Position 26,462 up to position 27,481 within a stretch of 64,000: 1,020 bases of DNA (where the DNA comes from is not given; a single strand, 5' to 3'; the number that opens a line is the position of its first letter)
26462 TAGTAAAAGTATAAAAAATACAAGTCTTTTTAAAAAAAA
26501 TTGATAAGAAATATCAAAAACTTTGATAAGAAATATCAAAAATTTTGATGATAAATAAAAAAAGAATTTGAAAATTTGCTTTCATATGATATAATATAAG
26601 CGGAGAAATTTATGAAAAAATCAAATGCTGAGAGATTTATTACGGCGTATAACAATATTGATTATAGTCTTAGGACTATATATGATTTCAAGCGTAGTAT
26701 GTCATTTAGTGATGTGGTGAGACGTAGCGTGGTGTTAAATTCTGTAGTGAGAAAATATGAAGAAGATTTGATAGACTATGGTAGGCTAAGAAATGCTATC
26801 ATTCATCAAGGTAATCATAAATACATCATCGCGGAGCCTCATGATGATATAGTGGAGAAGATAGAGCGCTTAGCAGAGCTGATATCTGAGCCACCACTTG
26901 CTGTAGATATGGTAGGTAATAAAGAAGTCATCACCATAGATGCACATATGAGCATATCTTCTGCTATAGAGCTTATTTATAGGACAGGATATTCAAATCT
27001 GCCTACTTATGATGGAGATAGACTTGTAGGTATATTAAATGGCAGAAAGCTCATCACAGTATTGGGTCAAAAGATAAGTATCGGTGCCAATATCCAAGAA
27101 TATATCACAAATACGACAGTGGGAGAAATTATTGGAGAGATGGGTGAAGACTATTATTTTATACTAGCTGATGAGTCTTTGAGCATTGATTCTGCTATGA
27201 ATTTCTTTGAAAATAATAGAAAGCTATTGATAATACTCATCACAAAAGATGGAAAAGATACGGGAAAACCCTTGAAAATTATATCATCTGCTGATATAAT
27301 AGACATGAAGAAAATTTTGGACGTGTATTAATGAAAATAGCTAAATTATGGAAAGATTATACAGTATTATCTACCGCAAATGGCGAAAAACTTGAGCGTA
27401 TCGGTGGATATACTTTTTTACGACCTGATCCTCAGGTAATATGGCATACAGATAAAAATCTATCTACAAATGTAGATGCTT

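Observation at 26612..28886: Operon coupling a HEPN-like/CBS fusion protein to an RNA methyltransferase and a pseudouridine synthase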

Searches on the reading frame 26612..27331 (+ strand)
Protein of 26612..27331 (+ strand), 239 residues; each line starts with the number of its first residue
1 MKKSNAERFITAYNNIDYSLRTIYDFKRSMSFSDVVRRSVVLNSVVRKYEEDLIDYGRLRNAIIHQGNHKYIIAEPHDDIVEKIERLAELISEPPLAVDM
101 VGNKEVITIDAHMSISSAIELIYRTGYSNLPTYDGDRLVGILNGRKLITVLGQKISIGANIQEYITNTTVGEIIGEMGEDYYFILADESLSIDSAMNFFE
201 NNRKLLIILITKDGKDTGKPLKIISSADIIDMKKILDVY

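Call 3: search_protein_families(library=pfam, proteins=[window:26612-27328:+], max_evalue=1)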
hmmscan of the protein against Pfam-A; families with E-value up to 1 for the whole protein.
window:26612-27328:+ (239 aa): 1 family
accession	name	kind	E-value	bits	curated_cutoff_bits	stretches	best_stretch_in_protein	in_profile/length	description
PF00571.33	CBS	-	4.9e-09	36.8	24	1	103-151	6-55/57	CBS domain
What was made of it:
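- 26906..27328 (+): CBS pair (aa 99-239). The first repeat is canonical and the second is divergent. Pfam CBS at residues 103-151 (call 3).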

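Call 4: search_protein_families(library=ncbifam, proteins=[window:26612-27328:+], max_evalue=1)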
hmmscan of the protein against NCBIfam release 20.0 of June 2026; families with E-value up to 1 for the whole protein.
window:26612-27328:+ (239 aa): 4 families
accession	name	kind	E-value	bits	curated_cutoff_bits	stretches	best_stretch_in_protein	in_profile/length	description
NF041552.1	TF_PrdR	equivalog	0.0019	16.6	795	1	78-167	56-141/577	sigma-54 dependent transcriptional regulator PrdR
NF041569.1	A-tRNAntase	equivalog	0.0048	15.2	1440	1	83-151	296-364/880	A-adding tRNA nucleotidyltransferase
NF011447.0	PRK14869.2-3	equivalog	0.027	13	522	1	74-174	42-145/540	putative manganese-dependent inorganic diphosphatase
NF053863.1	DS11_antiphage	equivalog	0.033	13.3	260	1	102-142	81-122/305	CBS domain-containing anti-phage protein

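Call 5: search_protein_families(library=padloc, proteins=[window:26612-27328:+], max_evalue=1)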
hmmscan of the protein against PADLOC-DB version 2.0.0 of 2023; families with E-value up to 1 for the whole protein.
window:26612-27328:+ (239 aa): 0 families

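Call 6: find_homologous_proteins(query=window:26612-27328:+, max_evalue=0.001)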
Query window:26612-27328:+ (239 aa): 1120 proteins with E <= 0.001 among 1546 candidates; the best 120 are listed.
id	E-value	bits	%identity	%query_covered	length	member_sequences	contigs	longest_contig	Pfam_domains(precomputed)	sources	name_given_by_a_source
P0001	7.5e-148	508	100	100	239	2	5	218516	PF00571.34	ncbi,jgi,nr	ncbi:MAG: CBS domain-containing protein [Clostridiales bacterium]|nr:CBS domain-containing protein [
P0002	5.1e-127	440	85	100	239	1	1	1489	PF00571.34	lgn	-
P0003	3.5e-126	437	84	100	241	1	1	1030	PF00571.34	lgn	-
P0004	6.6e-126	436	82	100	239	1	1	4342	PF00571.34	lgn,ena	-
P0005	1.0e-125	436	84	100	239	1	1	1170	PF00571.34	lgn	-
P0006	1.4e-125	435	85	100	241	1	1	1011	PF00571.34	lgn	-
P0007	1.4e-125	435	82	100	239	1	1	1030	PF00571.34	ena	-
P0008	1.9e-125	435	83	100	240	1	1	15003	PF00571.34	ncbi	-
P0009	3.3e-125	434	82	100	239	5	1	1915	PF00571.34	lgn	-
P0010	3.9e-125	434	85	99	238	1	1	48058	PF00571.34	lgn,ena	-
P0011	4.1e-125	434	83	100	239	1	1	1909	PF00571.34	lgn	-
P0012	6.0e-125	433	82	100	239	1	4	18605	PF00571.34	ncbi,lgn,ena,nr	ncbi:MAG: CBS domain-containing protein [Clostridia bacterium]|nr:CBS domain-containing protein [Clo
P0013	7.0e-125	433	82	100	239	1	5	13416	PF00571.34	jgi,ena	-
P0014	9.7e-125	432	81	100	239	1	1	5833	PF00571.34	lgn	-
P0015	1.2e-124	432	81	100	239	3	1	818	PF00571.34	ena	-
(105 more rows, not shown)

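Call 7: search_solved_structures(query=window:26612-27328:+, max_evalue=10, show_alignments=2)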
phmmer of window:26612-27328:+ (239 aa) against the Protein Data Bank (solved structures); distinct sequences matched with E-value up to 10: 21.
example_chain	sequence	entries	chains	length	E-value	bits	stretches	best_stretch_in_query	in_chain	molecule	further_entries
5g5r_A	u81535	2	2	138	4.2e-09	39.5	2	101-150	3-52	SITE-2 PROTEASE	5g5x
5awe_A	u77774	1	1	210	7.9e-06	28.8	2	104-156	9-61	Putative acetoin utilization protein, acetoin dehydrogenase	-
3kh5_A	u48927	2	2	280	9.3e-06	28.5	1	89-178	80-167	protein MJ1225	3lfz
9zni_6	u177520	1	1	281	0.00014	24.7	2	90-145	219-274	CBS domain-containing protein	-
4fry_A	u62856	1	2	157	0.031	17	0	104-166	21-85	Putative signal-transduction protein with CBS domains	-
4gqw_A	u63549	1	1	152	0.04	16.7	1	108-218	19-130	CBS domain-containing protein CBSX1, chloroplastic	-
7msu_A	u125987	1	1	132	0.06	16.1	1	103-152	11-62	Hemolysin, contains CBS domains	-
2cu0_A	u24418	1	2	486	0.072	15.8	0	103-148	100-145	Inosine-5'-monophosphate dehydrogenase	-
9hk6_B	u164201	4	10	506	0.089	15.5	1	28-147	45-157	Inosine-5'-monophosphate dehydrogenase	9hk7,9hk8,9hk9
3ddj_A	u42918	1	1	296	0.16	14.7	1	103-151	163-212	CBS domain-containing protein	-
8ct8_A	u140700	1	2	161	0.18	14.5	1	103-138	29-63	Unextended protein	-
9znf_4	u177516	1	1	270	0.18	14.5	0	84-149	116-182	CBS domain-containing protein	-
1aa2_A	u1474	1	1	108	0.2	14.4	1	32-102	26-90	BETA-SPECTRIN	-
1bkr_A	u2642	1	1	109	0.21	14.3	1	32-102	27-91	SPECTRIN BETA CHAIN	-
4gqv_A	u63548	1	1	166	0.33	13.7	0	107-147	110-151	CBS domain-containing protein CBSX1, chloroplastic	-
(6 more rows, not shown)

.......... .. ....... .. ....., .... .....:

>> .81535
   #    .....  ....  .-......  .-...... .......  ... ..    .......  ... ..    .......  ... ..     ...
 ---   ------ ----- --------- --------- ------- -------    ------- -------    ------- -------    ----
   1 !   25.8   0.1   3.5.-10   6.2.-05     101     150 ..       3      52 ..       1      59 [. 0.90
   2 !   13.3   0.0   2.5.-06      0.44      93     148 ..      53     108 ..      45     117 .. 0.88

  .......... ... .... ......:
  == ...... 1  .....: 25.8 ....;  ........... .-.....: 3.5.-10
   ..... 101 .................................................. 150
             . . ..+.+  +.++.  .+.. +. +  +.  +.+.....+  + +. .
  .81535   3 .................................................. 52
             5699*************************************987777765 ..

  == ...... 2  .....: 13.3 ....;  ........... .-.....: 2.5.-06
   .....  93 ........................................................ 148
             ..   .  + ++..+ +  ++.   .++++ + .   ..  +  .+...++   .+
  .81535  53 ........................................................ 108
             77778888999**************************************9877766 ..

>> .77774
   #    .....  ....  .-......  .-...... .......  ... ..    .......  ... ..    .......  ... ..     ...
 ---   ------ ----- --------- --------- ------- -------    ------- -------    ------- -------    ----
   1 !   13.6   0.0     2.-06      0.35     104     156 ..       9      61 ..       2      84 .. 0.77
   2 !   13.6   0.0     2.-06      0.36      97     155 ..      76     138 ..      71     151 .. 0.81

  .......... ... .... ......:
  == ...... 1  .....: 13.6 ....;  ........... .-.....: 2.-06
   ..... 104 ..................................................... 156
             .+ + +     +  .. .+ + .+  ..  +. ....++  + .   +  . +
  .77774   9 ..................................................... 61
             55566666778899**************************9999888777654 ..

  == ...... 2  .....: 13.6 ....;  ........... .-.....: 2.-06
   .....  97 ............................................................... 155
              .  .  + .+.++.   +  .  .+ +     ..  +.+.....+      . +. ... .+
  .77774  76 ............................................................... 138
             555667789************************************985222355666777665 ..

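Call 10: find_encoding_contigs(protein=window:26612-27331:+, flank=6000, max_places=4)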
Protein window:26612-27331:+ (239 aa): 4 contigs read that carry it; 3 places shown.
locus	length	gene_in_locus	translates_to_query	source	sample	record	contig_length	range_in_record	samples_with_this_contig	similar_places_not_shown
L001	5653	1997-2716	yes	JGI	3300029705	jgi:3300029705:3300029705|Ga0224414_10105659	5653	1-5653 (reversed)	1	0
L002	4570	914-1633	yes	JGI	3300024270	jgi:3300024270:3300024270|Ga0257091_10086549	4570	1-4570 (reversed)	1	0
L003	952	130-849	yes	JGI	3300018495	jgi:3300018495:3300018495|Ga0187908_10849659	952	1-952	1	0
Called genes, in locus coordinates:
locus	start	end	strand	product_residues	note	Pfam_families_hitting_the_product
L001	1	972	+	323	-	?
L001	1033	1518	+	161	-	PF14903:WG_beta_rep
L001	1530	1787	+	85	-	-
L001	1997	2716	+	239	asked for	PF00571:CBS (weak)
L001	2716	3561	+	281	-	PF10672:Methyltrans_SAM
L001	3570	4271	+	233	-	PF00849:PseudoU_synth_2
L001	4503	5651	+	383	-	?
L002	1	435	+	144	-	?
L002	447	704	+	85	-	-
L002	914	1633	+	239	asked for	PF00571:CBS (weak)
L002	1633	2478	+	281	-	PF10672:Methyltrans_SAM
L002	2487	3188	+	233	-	PF00849:PseudoU_synth_2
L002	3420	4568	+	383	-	?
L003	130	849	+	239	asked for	PF00571:CBS (weak)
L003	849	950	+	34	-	?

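Call 22: predict_structure(alignment_id=A2)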
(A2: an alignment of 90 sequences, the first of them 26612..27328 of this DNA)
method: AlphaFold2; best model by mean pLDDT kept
length: 239 residues; sequences in the alignment: 90
mean_pLDDT: 72.8   pTM: 0.46
mean pLDDT of the five models: 72.8, 72.7, 72.4, 71.0, 70.0
residues with pLDDT >= 90: 69; 70-90: 80; 50-70: 42; < 50: 48
segments of 3 or more residues with pLDDT < 50: 98-105, 200-206, 211-215, 217-239
pLDDT, mean of each block of 10 residues (from residue 1): 82 89 79 86 78 92 75 87 90 58 58 93 78 76 86 94 95 74 54 57 48 46 39 31
secondary structure, 60 per line:
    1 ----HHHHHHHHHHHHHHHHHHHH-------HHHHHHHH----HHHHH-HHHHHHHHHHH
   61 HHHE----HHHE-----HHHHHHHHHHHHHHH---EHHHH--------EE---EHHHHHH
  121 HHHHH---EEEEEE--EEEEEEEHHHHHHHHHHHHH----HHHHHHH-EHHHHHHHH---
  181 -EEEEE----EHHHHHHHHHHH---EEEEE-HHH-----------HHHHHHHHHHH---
elements in order: H5-24 H32-39 H44-48 H50-63 H78-92 H97-100 H115-125 E129-134 E137-143 H144-156 H161-167 H170-177 E182-186 H192-202 E206-210 H226-236

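Call 31: search_protein_families(library=pfam, alignment_id=A3, max_evalue=1)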
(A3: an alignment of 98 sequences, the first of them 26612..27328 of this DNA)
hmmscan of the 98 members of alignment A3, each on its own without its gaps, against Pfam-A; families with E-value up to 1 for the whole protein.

A. member 1, window:26612-27328:+ (239 aa): 1 family
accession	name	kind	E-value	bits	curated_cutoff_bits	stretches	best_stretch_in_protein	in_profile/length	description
PF00571.33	CBS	-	4.9e-09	36.8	24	1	103-151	6-55/57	CBS domain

B. families by the number of members that match (of 98 scanned): 86 families (the first 25 are shown)
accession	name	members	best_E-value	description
PF00571.33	CBS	95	4.2e-18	CBS domain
PF18735.6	HEPN_RiboL-PSP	32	0.0025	RiboL-PSP-HEPN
PF01934.22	HepT-like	19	0.00086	Ribonuclease HepT-like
PF20185.3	DUF6548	16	6.9e-05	Family of unknown function (DUF6548)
PF12358.13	DUF3644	5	0.0055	Domain of unknown function (DUF3644)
PF18730.6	HEPN_Cthe2314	4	0.052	Cthe_2314-like HEPN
PF18739.6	HEPN_Apea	3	0.0086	Apea-like HEPN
PF15508.11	NAAA-beta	2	0.024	beta subunit of N-acylethanolamine-hydrolyzing acid amidase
PF07591.16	PT-HINT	2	0.031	Pretoxin HINT domain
PF06342.18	DUF1057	1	0.0032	Alpha/beta hydrolase of unknown function (DUF1057)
PF12314.13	IMCp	1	0.0066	Inner membrane complex protein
PF08463.15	EcoEI_R_C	1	0.0098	EcoEI R protein C-terminal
PF17031.10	DUF5101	1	0.012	Domain of unknown function (DUF5101)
PF22127.1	NtdA_N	1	0.017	NTD biosynthesis operon protein NtdA, N-terminal domain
PF16231.10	DUF4890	1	0.018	Domain of unknown function (DUF4890)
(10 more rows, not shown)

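Call 64: search_protein_families(library=ncbifam, alignment_id=A3, max_evalue=0.1)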
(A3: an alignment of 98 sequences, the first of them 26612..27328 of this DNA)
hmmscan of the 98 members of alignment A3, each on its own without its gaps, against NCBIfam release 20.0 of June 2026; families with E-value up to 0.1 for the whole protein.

A. member 1, window:26612-27328:+ (239 aa): 4 families
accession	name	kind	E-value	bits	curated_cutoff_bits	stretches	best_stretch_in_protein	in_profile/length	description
NF041552.1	TF_PrdR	equivalog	0.0019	16.6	795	1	78-167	56-141/577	sigma-54 dependent transcriptional regulator PrdR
NF041569.1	A-tRNAntase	equivalog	0.0048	15.2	1440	1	83-151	296-364/880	A-adding tRNA nucleotidyltransferase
NF011447.0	PRK14869.2-3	equivalog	0.027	13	522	1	74-174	42-145/540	putative manganese-dependent inorganic diphosphatase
NF053863.1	DS11_antiphage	equivalog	0.033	13.3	260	1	102-142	81-122/305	CBS domain-containing anti-phage protein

B. families by the number of members that match (of 98 scanned): 71 families (the first 25 are shown)
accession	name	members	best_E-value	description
NF053863.1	DS11_antiphage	70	1.5e-10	CBS domain-containing anti-phage protein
NF041552.1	TF_PrdR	46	1.2e-07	sigma-54 dependent transcriptional regulator PrdR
TIGR01302.1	IMP_dehydrog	46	1.5e-07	IMP dehydrogenase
NF041630.1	CBS_CbpB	36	2.8e-05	cyclic-di-AMP-binding protein CbpB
NF011443.0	PRK14869.1-5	30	4e-07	putative manganese-dependent inorganic diphosphatase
NF011440.0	PRK14869.1-2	22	2.8e-06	putative manganese-dependent inorganic diphosphatase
TIGR01137.1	cysta_beta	21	4.5e-05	cystathionine beta-synthase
NF011447.0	PRK14869.2-3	20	4.6e-06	putative manganese-dependent inorganic diphosphatase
NF053603.1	HhpR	16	0.0001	CBS domain-containing high hydrostatic pressure regulator HhpR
NF047751.1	HepT_toxin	11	0.00063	type VII toxin-antitoxin system HepT family RNase toxin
NF011441.0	PRK14869.1-3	10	4.1e-05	putative manganese-dependent inorganic diphosphatase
TIGR03520.1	GldE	9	8.3e-05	gliding motility-associated protein GldE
NF011442.0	PRK14869.1-4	8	0.00011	putative manganese-dependent inorganic diphosphatase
TIGR01186.1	proV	7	3.1e-05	betaine/proline/choline family ABC transporter ATP-binding protein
NF011449.0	PRK14869.2-5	7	7.8e-05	putative manganese-dependent inorganic diphosphatase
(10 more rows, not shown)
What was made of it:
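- On DS-11 CBS+HEPN anti-phage protein (NF053863): The best family member reaches E=1.5e-10 (call 64).
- Eleven of 98 full-length members hit the NCBIfam HepT_toxin model (call 64). The NCBIfam DS11_antiphage model is the model matched by most family members (70 of 98, best E=1.5e-10; call 64).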

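Call 68: search_dna_similar(query=window:26612-27328:+, collection=plasmids, mode=protein, max_evalue=0.001, max_rows=25)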
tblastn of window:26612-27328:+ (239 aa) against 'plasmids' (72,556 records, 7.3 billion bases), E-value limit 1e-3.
Records with a match: 3; places in all: 3; records where one place covers at least 80% of the query: 1.
Best place of each record, by identity: <60% 3.
By first word of the organism name: Candidatus 1; Corynebacterium 1; Rhodococcus 1.
By predicted mobility (MOB-suite, as given by PLSDB): non-mobilizable 1; mobilizable 1; conjugative 1.
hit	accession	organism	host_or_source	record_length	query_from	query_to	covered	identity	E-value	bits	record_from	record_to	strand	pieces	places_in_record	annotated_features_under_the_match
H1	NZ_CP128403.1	Candidatus Chlorohelix allophototropha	Single colony of Candidatus Chlorohelix ...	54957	7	234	95%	30.2%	3e-12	73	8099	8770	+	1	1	CBS domain-containing protein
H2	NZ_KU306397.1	Corynebacterium glutamicum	-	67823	72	229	66%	27.4%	2e-4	49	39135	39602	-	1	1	CBS domain-containing protein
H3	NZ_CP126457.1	Rhodococcus sp. AH-ZY2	single cell,soil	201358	48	229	76%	23.0%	5e-4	48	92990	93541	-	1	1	CBS domain-containing protein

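Call 69: search_dna_similar(query=window:26612-27328:+, collection=phages, mode=protein, max_evalue=0.001, max_rows=15)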
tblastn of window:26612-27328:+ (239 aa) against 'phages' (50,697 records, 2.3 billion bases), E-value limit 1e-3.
Records with a match: 2; places in all: 2; records where one place covers at least 80% of the query: 2.
Best place of each record, by identity: <60% 2.
By first word of the organism name: Listeria 1; Enterococcus 1.
By host as written in the record: Listeria monocytogenes 1; Enterococcus faecalis 1.
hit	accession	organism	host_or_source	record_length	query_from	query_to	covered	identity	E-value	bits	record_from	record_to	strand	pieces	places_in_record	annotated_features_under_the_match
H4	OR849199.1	Listeria phage LM 4-14-1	Listeria monocytogenes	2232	4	229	95%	27.4%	4e-13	74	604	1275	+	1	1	record has no annotation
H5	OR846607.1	Enterococcus phage Efs 1-1-1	Enterococcus faecalis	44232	6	234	96%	26.1%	1e-12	72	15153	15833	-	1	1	record has no annotation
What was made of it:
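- Tblastn finds almost no homologues on plasmids or in phage records: 3 plasmid hits, and 2 'phage' records that look like host DNA (calls 68, 69).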

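Call 70: get_annotated_region(hit=H4, flank=800)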
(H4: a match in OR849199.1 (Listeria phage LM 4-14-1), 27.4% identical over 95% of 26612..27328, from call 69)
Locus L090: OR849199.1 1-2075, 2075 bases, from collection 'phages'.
description: UNVERIFIED_ORG: Listeria phage LM 4-14-1 clone NODE_1102_length_2232_cov_4.756381 genomic sequence.
organism: Listeria phage LM 4-14-1 (NCBI taxid 3113836)
taxonomy: Viruses
host: Listeria monocytogenes; source: wastewater; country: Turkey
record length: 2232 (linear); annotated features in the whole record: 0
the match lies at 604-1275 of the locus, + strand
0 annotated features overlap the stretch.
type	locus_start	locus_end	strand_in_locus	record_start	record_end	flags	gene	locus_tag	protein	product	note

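Call 71: get_annotated_region(hit=H5, flank=4000)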
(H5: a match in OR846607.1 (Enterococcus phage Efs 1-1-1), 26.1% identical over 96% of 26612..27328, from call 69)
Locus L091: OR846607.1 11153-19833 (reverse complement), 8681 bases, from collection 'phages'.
description: UNVERIFIED_ORG: Enterococcus phage Efs 1-1-1 clone NODE_21_length_44232_cov_5.277205 genomic sequence.
organism: Enterococcus phage Efs 1-1-1 (NCBI taxid 3113827)
taxonomy: Viruses
host: Enterococcus faecalis; source: wastewater; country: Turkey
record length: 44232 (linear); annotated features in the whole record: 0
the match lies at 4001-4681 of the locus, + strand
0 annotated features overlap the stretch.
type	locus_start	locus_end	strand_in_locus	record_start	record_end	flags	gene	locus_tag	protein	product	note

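Call 75: search_protein_families(library=ncbifam, proteins=[L091:3989-4690:+, L090:601-1296:+, L091:4690-5172:+, L091:5135-6064:+], max_evalue=0.001)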
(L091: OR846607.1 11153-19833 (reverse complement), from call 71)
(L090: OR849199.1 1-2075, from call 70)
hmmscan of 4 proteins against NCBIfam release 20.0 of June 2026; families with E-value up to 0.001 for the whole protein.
L091:3989-4690:+ (234 aa): 1 family
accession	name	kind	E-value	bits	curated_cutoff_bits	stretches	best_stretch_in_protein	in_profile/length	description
NF053863.1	DS11_antiphage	equivalog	0.00014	21.1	260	1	81-227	71-189/305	CBS domain-containing anti-phage protein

L090:601-1296:+ (232 aa): 1 family
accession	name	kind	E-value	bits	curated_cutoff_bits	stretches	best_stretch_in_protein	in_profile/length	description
TIGR01302.1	IMP_dehydrog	equivalog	0.00095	18.1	481.5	0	178-226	89-136/450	IMP dehydrogenase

L091:4690-5172:+ (161 aa): 23 families
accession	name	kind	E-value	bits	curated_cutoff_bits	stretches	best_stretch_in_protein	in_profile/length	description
TIGR00077.1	lspA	equivalog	6.2e-37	127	73.95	1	5-153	9-161/164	signal peptidase II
NF011367.0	PRK14786.1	equivalog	1.7e-34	119.2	190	1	7-153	2-149/154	lipoprotein signal peptidase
NF011371.0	PRK14790.1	equivalog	5.7e-30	104.3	202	1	7-154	11-160/169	lipoprotein signal peptidase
NF011366.0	PRK14785.1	subfamily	3e-29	102.3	256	1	3-151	39-194/198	lipoprotein signal peptidase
NF011365.0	PRK14784.1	equivalog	1.4e-28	100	181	1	1-152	1-152/160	lipoprotein signal peptidase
NF011359.0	PRK14777.1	subfamily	9.4e-25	87.3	187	1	9-151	30-182/191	lipoprotein signal peptidase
NF011358.0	PRK14776.1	equivalog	6.3e-23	81.4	285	1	10-155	15-163/170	lipoprotein signal peptidase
NF011350.0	PRK14768.1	equivalog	7e-23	81.6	210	1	7-150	2-144/148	lipoprotein signal peptidase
NF011355.0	PRK14773.1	subfamily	4.4e-22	78.9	218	1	45-156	75-196/206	lipoprotein signal peptidase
NF011368.0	PRK14787.1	equivalog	1.3e-21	77.4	177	1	7-146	3-153/167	lipoprotein signal peptidase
NF011353.0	PRK14771.1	equivalog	5.2e-20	71.9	241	1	5-150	12-158/179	lipoprotein signal peptidase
NF011354.0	PRK14772.1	equivalog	9.6e-20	70.7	321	1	5-145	25-167/190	lipoprotein signal peptidase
NF011360.0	PRK14779.1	subfamily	9.5e-17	61.5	177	1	2-151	6-158/163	lipoprotein signal peptidase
NF011352.0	PRK14770.1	equivalog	1.2e-16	60.6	223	1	10-154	21-170/173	lipoprotein signal peptidase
NF011357.0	PRK14775.1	equivalog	4.5e-16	59.3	201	1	9-148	8-149/170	lipoprotein signal peptidase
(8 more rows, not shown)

L091:5135-6064:+ (310 aa): 8 families
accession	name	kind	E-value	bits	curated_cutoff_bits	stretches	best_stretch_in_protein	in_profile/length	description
TIGR00005.1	rluA_subfam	subfamily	6.8e-102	340.8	192.7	1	19-307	3-298/298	RluA family pseudouridine synthase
NF008385.0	PRK11180.1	equivalog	4.1e-83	279.4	351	1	16-309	12-315/325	23S rRNA pseudouridine(1911/1915/1917) synthase RluD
NF008249.0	PRK11025.1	equivalog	2.1e-51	174.7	378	1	10-309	8-316/317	23S rRNA pseudouridine(955/2504/2580) synthase RluC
NF008321.0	PRK11112.1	equivalog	3.3e-30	105.2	328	1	87-306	2-234/257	tRNA pseudouridine(65) synthase TruC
NF007543.0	PRK10158.1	equivalog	5.8e-30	104.6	286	1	86-294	13-216/219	bifunctional tRNA pseudouridine(32) synthase/23S rRNA pseudouridine(746) synthase RluA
TIGR01621.1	RluA-like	hypoth_equivalog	3.9e-26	91.6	222.3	1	87-284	2-187/217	TIGR01621 family pseudouridine synthase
TIGR00093.1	TIGR00093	subfamily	1.1e-05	25.3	109.3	1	100-253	1-134/161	pseudouridine synthase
NF008097.0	PRK10839.1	equivalog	3.5e-05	23.5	275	1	23-247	2-190/232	16S rRNA pseudouridine(516) synthase RsuA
